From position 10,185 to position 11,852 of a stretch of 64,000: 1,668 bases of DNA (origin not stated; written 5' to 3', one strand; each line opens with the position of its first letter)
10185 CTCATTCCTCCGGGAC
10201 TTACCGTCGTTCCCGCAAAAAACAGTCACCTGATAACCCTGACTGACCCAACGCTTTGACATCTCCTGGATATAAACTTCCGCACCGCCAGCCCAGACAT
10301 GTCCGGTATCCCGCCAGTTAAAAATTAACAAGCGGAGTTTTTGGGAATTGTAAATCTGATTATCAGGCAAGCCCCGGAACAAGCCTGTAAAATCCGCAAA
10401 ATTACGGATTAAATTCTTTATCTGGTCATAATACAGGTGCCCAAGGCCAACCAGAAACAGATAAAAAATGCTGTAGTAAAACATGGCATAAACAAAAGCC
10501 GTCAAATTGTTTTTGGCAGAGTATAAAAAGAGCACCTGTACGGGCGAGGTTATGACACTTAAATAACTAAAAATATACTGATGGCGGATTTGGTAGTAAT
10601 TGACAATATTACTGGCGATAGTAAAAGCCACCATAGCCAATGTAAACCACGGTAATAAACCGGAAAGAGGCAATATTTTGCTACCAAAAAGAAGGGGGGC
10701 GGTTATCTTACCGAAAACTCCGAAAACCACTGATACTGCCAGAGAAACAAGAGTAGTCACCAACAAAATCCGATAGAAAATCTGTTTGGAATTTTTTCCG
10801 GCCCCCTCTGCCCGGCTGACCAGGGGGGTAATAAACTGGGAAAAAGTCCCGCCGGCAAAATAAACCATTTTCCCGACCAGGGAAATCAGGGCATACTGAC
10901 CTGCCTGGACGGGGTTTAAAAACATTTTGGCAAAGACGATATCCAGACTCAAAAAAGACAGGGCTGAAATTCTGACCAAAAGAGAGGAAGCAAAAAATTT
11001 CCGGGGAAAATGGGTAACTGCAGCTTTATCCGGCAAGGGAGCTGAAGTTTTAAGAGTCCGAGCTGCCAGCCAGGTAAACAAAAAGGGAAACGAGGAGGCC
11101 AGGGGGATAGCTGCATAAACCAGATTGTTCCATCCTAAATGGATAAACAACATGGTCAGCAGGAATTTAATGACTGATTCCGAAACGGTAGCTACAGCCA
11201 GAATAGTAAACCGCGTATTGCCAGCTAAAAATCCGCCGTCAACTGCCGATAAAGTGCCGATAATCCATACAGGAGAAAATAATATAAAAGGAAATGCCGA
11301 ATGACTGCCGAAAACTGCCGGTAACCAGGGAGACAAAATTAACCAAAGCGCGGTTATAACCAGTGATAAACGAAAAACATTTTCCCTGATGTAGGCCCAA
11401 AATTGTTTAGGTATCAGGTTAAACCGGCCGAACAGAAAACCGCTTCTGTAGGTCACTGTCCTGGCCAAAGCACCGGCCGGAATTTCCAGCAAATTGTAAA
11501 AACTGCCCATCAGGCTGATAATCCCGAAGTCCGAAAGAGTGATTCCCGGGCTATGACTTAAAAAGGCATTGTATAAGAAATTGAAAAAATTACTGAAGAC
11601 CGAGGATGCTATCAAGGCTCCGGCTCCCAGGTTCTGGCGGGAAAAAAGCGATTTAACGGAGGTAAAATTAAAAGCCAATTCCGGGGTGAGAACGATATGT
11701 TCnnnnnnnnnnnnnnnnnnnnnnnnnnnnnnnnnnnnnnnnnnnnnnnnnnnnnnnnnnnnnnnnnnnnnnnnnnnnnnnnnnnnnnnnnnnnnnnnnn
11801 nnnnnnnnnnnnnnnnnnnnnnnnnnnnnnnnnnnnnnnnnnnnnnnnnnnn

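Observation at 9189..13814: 1541-aa single-polypeptide polysaccharide synthase: GT2 + processive GT2 (QxxRW) + flippase-like 12-TM region + GT4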

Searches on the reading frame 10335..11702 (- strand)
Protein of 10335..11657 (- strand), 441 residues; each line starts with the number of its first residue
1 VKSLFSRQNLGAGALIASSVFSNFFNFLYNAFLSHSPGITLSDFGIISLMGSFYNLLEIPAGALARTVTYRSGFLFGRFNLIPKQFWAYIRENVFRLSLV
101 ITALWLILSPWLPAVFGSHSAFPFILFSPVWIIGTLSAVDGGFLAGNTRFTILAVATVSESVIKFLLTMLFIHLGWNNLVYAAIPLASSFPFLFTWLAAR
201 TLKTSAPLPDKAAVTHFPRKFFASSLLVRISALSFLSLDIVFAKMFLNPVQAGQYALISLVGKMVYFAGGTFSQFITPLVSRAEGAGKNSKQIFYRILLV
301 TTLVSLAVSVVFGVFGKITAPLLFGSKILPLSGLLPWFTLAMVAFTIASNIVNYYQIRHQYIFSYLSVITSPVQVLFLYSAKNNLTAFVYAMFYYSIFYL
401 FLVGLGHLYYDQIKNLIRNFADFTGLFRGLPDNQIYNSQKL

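Call 6: search_protein_families(library=pfam, proteins=[window:10335-11657:-], max_evalue=10)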
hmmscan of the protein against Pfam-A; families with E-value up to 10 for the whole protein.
seq(441 aa): 0 families

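Call 7: search_protein_families(library=ncbifam, proteins=[window:10335-11657:-], max_evalue=1)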
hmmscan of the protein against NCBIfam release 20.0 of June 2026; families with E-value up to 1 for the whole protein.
seq(441 aa): 1 family
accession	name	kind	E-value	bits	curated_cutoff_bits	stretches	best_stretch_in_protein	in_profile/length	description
NF047839.1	PspM_Rv2743c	equivalog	0.97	9.3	80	1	149-214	16-80/220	phage shock envelope stress response protein PspM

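Call 17: search_solved_structures(query=A1, max_evalue=10, show_alignments=2)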
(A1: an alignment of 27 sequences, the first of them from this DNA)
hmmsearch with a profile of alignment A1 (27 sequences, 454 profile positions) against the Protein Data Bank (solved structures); distinct sequences matched with E-value up to 10: 0.

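Call 18: search_protein_families(library=pfam, alignment_id=A1, max_evalue=1)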
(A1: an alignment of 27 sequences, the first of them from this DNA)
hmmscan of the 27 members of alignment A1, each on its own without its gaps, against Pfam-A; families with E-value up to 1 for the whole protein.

A. member 1, seq(456 aa): 0 families

B. families by the number of members that match (of 27 scanned): 17 families
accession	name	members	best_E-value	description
PF01943.22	Polysacc_synt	14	1.5e-11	Polysaccharide biosynthesis protein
PF13440.11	Polysacc_synt_3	5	2.3e-13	Polysaccharide biosynthesis protein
PF20058.4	DUF6457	1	0.013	Domain of unknown function (DUF6457)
PF19706.4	DUF6203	1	0.013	Family of unknown function (DUF6203)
PF20197.3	DUF6560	1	0.055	Family of unknown function (DUF6560)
PF19658.4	DUF6161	1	0.065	Family of unknown function (DUF6161)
PF04193.19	PQ-loop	1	0.068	PQ loop repeat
PF23143.1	2TM_P5A-ATPase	1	0.088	P5A-ATPase, transmembrane helical hairpin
PF08285.16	DPM3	1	0.1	Dolichol-phosphate mannosyltransferase subunit 3 (DPM3)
PF03779.20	SPW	1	0.14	SPW repeat domain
PF24007.1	DUF7321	1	0.19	Domain of unknown function (DUF7321)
PF09498.15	DUF2388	1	0.22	Protein of unknown function (DUF2388)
PF17431.7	YpmT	1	0.36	Uncharacterized YmpT-like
PF19506.4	DUF6040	1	0.37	Family of unknown function (DUF6040)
PF13572.11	DUF4134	1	0.45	Domain of unknown function (DUF4134)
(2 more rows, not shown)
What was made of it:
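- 10383..11639 (-): aa 726-1144: MOP-superfamily, PST/Wzx-like 12-TM flippase-like domain. Of 27 homologous regions, 14 hit PF01943 (best 1.5e-11) and 5 hit PF13440 (call 18).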

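Call 30: predict_structure(alignment_id=A1)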
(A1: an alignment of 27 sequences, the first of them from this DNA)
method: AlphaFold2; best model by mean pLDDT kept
length: 456 residues; sequences in the alignment: 27
mean_pLDDT: 87.2   pTM: 0.85
mean pLDDT of the five models: 87.2, 86.7, 86.0, 85.4, 83.6
residues with pLDDT >= 90: 267; 70-90: 148; 50-70: 26; < 50: 15
segments of 3 or more residues with pLDDT < 50: 1-12, 454-456
pLDDT, mean of each block of 10 residues (from residue 1): 43 51 76 87 82 72 80 93 96 93 96 96 92 86 93 96 92 93 92 87 93 89 85 95 90 83 82 88 90 95 94 95 94 85 88 96 96 94 92 91 95 96 93 87 66 49
secondary structure, 60 per line:
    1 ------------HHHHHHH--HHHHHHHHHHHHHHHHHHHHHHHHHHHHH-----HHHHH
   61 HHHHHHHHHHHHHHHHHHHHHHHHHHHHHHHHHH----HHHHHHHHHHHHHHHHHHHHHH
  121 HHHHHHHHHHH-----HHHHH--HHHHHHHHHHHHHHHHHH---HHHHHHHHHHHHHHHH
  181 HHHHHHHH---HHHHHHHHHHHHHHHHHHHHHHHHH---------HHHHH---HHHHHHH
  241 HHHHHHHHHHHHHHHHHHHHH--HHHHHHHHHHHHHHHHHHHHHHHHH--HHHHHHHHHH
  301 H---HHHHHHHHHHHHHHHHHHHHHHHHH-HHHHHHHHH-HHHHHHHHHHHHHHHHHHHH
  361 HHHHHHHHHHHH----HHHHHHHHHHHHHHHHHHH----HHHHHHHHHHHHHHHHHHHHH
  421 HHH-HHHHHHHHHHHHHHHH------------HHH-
elements in order: H13-19 H22-50 H56-94 H99-131 H137-141 H144-161 H165-188 H192-216 H226-230 H234-261 H264-288 H291-301 H305-329 H331-339 H341-372 H377-395 H400-423 H425-440
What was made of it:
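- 10383..11639 (-): The AlphaFold model has pLDDT 87 and pTM 0.85 (call 30).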

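Call 32: fold_search(model_id=the predicted structure, library=pdb)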
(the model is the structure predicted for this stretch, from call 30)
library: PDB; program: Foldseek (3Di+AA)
matches with E <= 10: 287; with E <= 0.001: 47
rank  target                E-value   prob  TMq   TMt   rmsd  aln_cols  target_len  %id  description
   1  6hfb_D                3.6e-07  1.00  0.66  0.66   5.5       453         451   15  Outward-facing conformation of a multidrug resistance MATE family transporter of the MOP superfamily. (released 2019-06-12)
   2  9ukv_A                4.0e-07  1.00  0.72  0.65   4.3       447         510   13  JM Complex - E. coli MurJ, Levivirus M lysis protein LysM (SglM) (released 2025-09-10)
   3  4mlb_A                4.7e-07  1.00  0.69  0.69   5.1       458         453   17  Reverse polarity of binding pocket suggests different function of a MOP superfamily transporter from Pyrococcus furios (released 2013-09-25)
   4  6gwh                  6.0e-07  1.00  0.68  0.70   5.1       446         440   14  Outward-facing conformation of a multidrug resistance MATE family transporter of the MOP superfamily. (released 2019-06-05)
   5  5xjj                  8.5e-07  1.00  0.67  0.69   5.1       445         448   13  Crystal structure of a MATE family protein (released 2017-09-20)
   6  6hfb_C                8.5e-07  1.00  0.64  0.65   5.8       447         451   16  Outward-facing conformation of a multidrug resistance MATE family transporter of the MOP superfamily. (released 2019-06-12)
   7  5y50                  1.3e-06  1.00  0.70  0.71   4.6       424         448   14  Crystal structure of eukaryotic MATE transporter AtDTX14 (released 2017-12-06)
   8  5yck                  1.3e-06  1.00  0.70  0.71   4.9       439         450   14  Crystal structure of a MATE family protein derived from Camelina sativa at 2.3 angstrom (released 2017-09-27)
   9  6ids                  1.9e-06  1.00  0.72  0.75   5.1       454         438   14  Crystal structure of Vibrio cholerae MATE transporter VcmN D35N mutant (released 2019-01-16)
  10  9nu8_A                2.0e-06  1.00  0.72  0.65   4.8       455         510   14  Structure of MurJ in complex with single gene lysis protein from phage Changjiang3 (released 2026-02-11)
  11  6idp                  2.4e-06  1.00  0.72  0.75   4.6       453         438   14  Crystal structure of Vibrio cholerae MATE transporter VcmN in the straight form (released 2019-01-16)
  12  6nc9                  2.4e-06  1.00  0.66  0.64  11.7       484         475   15  Lipid II flippase MurJ, outward-facing conformation (released 2019-04-17)
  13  9nu5_A                2.7e-06  1.00  0.73  0.66   4.5       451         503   14  Structure of MurJ in complex with single gene lysis protein from phage PP7 (released 2026-02-11)
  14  4mlb_B                2.7e-06  1.00  0.70  0.70   4.7       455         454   17  Reverse polarity of binding pocket suggests different function of a MOP superfamily transporter from Pyrococcus furios (released 2013-09-25)
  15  3wbn_A                3.0e-06  1.00  0.71  0.72   4.7       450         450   16  Crystal structure of MATE in complex with MaL6 (released 2013-06-12)
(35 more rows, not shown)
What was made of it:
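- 10383..11639 (-): All 47 Foldseek PDB hits at E<=1e-3 are MATE, MurJ or WzxE (call 32).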

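Call 60: search_protein_representatives(alignment_id=A1)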
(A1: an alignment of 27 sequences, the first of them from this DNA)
Query: 27 sequences, 454 profile positions. Proteins with E-value up to 0.001 (for the whole library): 5721; up to 1e-10: 3542; up to 1e-30: 589. The best 150 are listed.
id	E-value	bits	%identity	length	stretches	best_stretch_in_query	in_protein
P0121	2.7e-157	540.8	-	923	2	17-453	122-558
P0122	8.9e-151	519.3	-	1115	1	23-451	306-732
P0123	2.5e-149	514.6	-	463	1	8-435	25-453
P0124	1.8e-147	508.4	-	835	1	27-448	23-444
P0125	3.3e-144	497.7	-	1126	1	16-412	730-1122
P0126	4.7e-144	497.2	-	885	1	11-424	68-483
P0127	9.1e-144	496.2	-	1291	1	13-447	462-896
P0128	4.4e-143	494.0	-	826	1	20-438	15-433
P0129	9.4e-143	492.9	-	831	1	12-447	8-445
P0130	1.4e-140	485.7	-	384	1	10-369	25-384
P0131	1.7e-140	485.4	-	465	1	16-449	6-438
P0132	1.1e-138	479.5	-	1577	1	19-445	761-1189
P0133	9.3e-137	473.1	-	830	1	23-446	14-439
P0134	4.1e-136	471.0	-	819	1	24-430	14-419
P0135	2.0e-135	468.7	-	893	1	19-450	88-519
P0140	5.3e-126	437.7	-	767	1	17-424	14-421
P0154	1.2e-119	416.7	-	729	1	23-419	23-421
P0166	9.9e-115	400.5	-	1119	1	17-450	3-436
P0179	6.8e-107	374.7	-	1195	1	15-449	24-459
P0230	5.8e-86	305.7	-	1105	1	17-424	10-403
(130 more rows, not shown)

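Call 61: search_protein_families(library=pfam, proteins=[P0124, P0128, P0140, P0154, P0166, P0179, P0230, P0121, P0122, P0127], max_evalue=0.0001)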
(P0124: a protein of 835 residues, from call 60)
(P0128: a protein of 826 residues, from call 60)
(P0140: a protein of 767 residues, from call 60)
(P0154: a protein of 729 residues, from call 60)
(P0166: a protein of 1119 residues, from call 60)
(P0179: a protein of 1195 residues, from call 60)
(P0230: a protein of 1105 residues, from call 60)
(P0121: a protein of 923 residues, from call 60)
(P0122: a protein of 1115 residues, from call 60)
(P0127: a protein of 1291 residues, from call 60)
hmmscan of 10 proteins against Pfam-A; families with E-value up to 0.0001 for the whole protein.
P0124 (835 aa): 6 families
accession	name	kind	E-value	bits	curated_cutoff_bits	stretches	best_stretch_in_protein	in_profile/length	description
PF00534.26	Glycos_transf_1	-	7.3e-42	143.3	26.4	1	636-790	12-167/172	Glycosyl transferases group 1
PF13692.12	Glyco_trans_1_4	-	3.6e-33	115.2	27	1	640-781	2-142/142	Glycosyl transferases group 1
PF13439.12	Glyco_transf_4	-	1.2e-16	61.7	28.5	1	468-629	2-169/170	Glycosyltransferase Family 4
PF20706.3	GT4-conflict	-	3e-13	50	26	1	611-757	166-323/385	Family 4 Glycosyltransferase in conflict systems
PF13579.12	Glyco_trans_4_4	-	1.8e-12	48.3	29.7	1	468-625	1-158/158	Glycosyl transferase 4-like domain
PF13524.12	Glyco_trans_1_2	-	8.6e-05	23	25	0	669-791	13-124/144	Glycosyl transferase-like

P0128 (826 aa): 5 families
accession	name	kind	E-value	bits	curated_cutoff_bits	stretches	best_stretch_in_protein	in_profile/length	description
PF00534.26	Glycos_transf_1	-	5.1e-39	134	26.4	1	623-784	8-170/172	Glycosyl transferases group 1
PF13692.12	Glyco_trans_1_4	-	5e-32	111.5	27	1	631-771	2-141/142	Glycosyl transferases group 1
PF13439.12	Glyco_transf_4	-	9.9e-17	61.9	28.5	1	459-620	2-169/170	Glycosyltransferase Family 4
PF20706.3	GT4-conflict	-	1.8e-10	40.8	26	1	606-799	170-385/385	Family 4 Glycosyltransferase in conflict systems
PF13579.12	Glyco_trans_4_4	-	3.7e-07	31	29.7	1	459-616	1-158/158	Glycosyl transferase 4-like domain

P0140 (767 aa): 0 families

P0154 (729 aa): 1 family
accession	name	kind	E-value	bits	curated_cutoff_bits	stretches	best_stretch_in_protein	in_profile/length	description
PF01636.29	APH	-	9.6e-05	22.7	23.2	0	501-667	47-214/239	Phosphotransferase enzyme family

P0166 (1119 aa): 7 families
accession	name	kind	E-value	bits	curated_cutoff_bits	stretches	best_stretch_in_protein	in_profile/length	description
PF00534.26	Glycos_transf_1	-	1e-42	146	26.4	1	614-781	4-172/172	Glycosyl transferases group 1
PF13692.12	Glyco_trans_1_4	-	1.4e-29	103.6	27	1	626-766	2-141/142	Glycosyl transferases group 1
PF00535.33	Glycos_transf_2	-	3.7e-23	82.7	23.3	1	827-993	1-166/168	Glycosyl transferase family 2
PF13439.12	Glyco_transf_4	-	6.3e-15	56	28.5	1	455-616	2-169/170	Glycosyltransferase Family 4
PF13641.12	Glyco_tranf_2_3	-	5.4e-13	49.9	27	1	826-1042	3-226/230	Glycosyltransferase like family 2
PF20706.3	GT4-conflict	-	1.6e-10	41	26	1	603-743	171-323/385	Family 4 Glycosyltransferase in conflict systems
PF13579.12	Glyco_trans_4_4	-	1.4e-05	25.9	29.7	1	455-572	1-122/158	Glycosyl transferase 4-like domain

P0179 (1195 aa): 7 families
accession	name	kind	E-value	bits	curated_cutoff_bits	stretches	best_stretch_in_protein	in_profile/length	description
PF00534.26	Glycos_transf_1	-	1e-42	146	26.4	1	640-803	5-169/172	Glycosyl transferases group 1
PF13692.12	Glyco_trans_1_4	-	1.3e-37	129.6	27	1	651-792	2-142/142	Glycosyl transferases group 1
PF13439.12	Glyco_transf_4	-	1.2e-18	68.2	28.5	1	480-639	2-168/170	Glycosyltransferase Family 4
PF20706.3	GT4-conflict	-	1.2e-09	38.2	26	1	650-793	197-358/385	Family 4 Glycosyltransferase in conflict systems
PF13579.12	Glyco_trans_4_4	-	4.4e-09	37.3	29.7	1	480-636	1-158/158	Glycosyl transferase 4-like domain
PF13480.13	Acetyltransf_6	-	7.9e-09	36.2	22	1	988-1127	5-142/143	Acetyltransferase (GNAT) domain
PF13524.12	Glyco_trans_1_2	-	1.3e-05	25.6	25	1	676-803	9-125/144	Glycosyl transferase-like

P0230 (1105 aa): 5 families
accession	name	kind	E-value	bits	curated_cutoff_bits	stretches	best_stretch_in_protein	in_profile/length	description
PF00534.26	Glycos_transf_1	-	3.1e-26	92.4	26.4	1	923-1082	12-171/172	Glycosyl transferases group 1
PF13692.12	Glyco_trans_1_4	-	1.4e-23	84.2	27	1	927-1067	2-140/142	Glycosyl transferases group 1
PF00535.33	Glycos_transf_2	-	7.7e-22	78.4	23.3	1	433-597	1-164/168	Glycosyl transferase family 2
PF20706.3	GT4-conflict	-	1.2e-10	41.4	26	1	892-1041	161-317/385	Family 4 Glycosyltransferase in conflict systems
PF13641.12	Glyco_tranf_2_3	-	6.9e-08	33.2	27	1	432-631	3-208/230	Glycosyltransferase like family 2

P0121 (923 aa): 5 families
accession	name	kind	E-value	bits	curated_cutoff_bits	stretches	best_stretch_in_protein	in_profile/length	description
PF00534.26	Glycos_transf_1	-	3.6e-46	157.3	26.4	1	734-897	5-169/172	Glycosyl transferases group 1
PF13692.12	Glyco_trans_1_4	-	2e-31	109.6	27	1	745-886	2-142/142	Glycosyl transferases group 1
PF13439.12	Glyco_transf_4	-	7.5e-11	42.8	28.5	1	575-735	2-169/170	Glycosyltransferase Family 4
PF20706.3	GT4-conflict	-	8.7e-09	35.3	26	1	729-865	178-326/385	Family 4 Glycosyltransferase in conflict systems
PF13579.12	Glyco_trans_4_4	-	5.8e-05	23.9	29.7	1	575-728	1-155/158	Glycosyl transferase 4-like domain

P0122 (1115 aa): 7 families
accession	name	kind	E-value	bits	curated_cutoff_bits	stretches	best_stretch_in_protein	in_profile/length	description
PF00534.26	Glycos_transf_1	-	8.8e-40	136.5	26.4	1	915-1076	9-171/172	Glycosyl transferases group 1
PF13692.12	Glyco_trans_1_4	-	1.1e-30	107.2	27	1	922-1063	2-142/142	Glycosyl transferases group 1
PF13439.12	Glyco_transf_4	-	2.8e-17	63.7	28.5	1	750-909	2-167/170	Glycosyltransferase Family 4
PF13632.12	Glyco_trans_2_3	-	4.3e-17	63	27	1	4-194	7-182/198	Glycosyl transferase family group 2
PF20706.3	GT4-conflict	-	2.1e-11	43.9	26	1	896-1036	169-320/385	Family 4 Glycosyltransferase in conflict systems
PF13641.12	Glyco_tranf_2_3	-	2.5e-10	41.2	27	1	2-140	93-230/230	Glycosyltransferase like family 2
PF13579.12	Glyco_trans_4_4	-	5.6e-10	40.2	29.7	1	750-907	1-158/158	Glycosyl transferase 4-like domain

P0127 (1291 aa): 9 families
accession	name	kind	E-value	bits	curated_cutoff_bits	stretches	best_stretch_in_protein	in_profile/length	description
PF00534.26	Glycos_transf_1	-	1.8e-45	155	26.4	1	1079-1244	5-171/172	Glycosyl transferases group 1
PF13692.12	Glyco_trans_1_4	-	1.6e-34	119.6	27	1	1090-1231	2-142/142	Glycosyl transferases group 1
PF13641.12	Glyco_tranf_2_3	-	1.1e-24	88.1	27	1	70-296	3-230/230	Glycosyltransferase like family 2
PF13632.12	Glyco_trans_2_3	-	1.3e-21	77.7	27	1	155-350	2-189/198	Glycosyl transferase family group 2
PF20706.3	GT4-conflict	-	2.5e-14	53.5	26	1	1066-1255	171-382/385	Family 4 Glycosyltransferase in conflict systems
PF13439.12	Glyco_transf_4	-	1.5e-13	51.6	28.5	1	918-1075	2-165/170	Glycosyltransferase Family 4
PF00535.33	Glycos_transf_2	-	2.3e-11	44.4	23.3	1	72-204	2-131/168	Glycosyl transferase family 2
PF13579.12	Glyco_trans_4_4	-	1.2e-09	39.1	29.7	1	918-1075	1-158/158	Glycosyl transferase 4-like domain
PF13524.12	Glyco_trans_1_2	-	5e-05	23.7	25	1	1113-1233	7-116/144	Glycosyl transferase-like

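Call 106: find_encoding_contigs(protein=P0124, flank=9000, max_places=2)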
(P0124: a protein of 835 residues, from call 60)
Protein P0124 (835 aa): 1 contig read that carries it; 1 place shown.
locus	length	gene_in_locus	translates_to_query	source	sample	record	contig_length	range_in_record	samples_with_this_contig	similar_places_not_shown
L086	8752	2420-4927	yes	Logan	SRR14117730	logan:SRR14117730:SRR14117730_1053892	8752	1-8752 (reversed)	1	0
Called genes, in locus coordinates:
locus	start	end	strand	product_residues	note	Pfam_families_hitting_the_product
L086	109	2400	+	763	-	PF00535:Glycos_transf_2, PF10111:Glyco_tranf_2_2 (weak), PF13641:Glyco_tranf_2_3, PF13506:Glyco_transf_21 (faint), PF00535:Glycos_transf_2, PF13641:Glyco_tranf_2_3, PF13632:Glyco_trans_2_3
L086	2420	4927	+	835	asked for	PF13439:Glyco_transf_4, PF13579:Glyco_trans_4_4, PF20706:GT4-conflict, PF00534:Glycos_transf_1, PF13692:Glyco_trans_1_4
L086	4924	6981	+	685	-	PF19974:TCAD9 (faint), PF01636:APH, PF02958:EcKL (faint)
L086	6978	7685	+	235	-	PF13489:Methyltransf_23, PF08241:Methyltransf_11, PF01209:Ubie_methyltran (weak)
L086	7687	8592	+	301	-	PF00535:Glycos_transf_2, PF13641:Glyco_tranf_2_3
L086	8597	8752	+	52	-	?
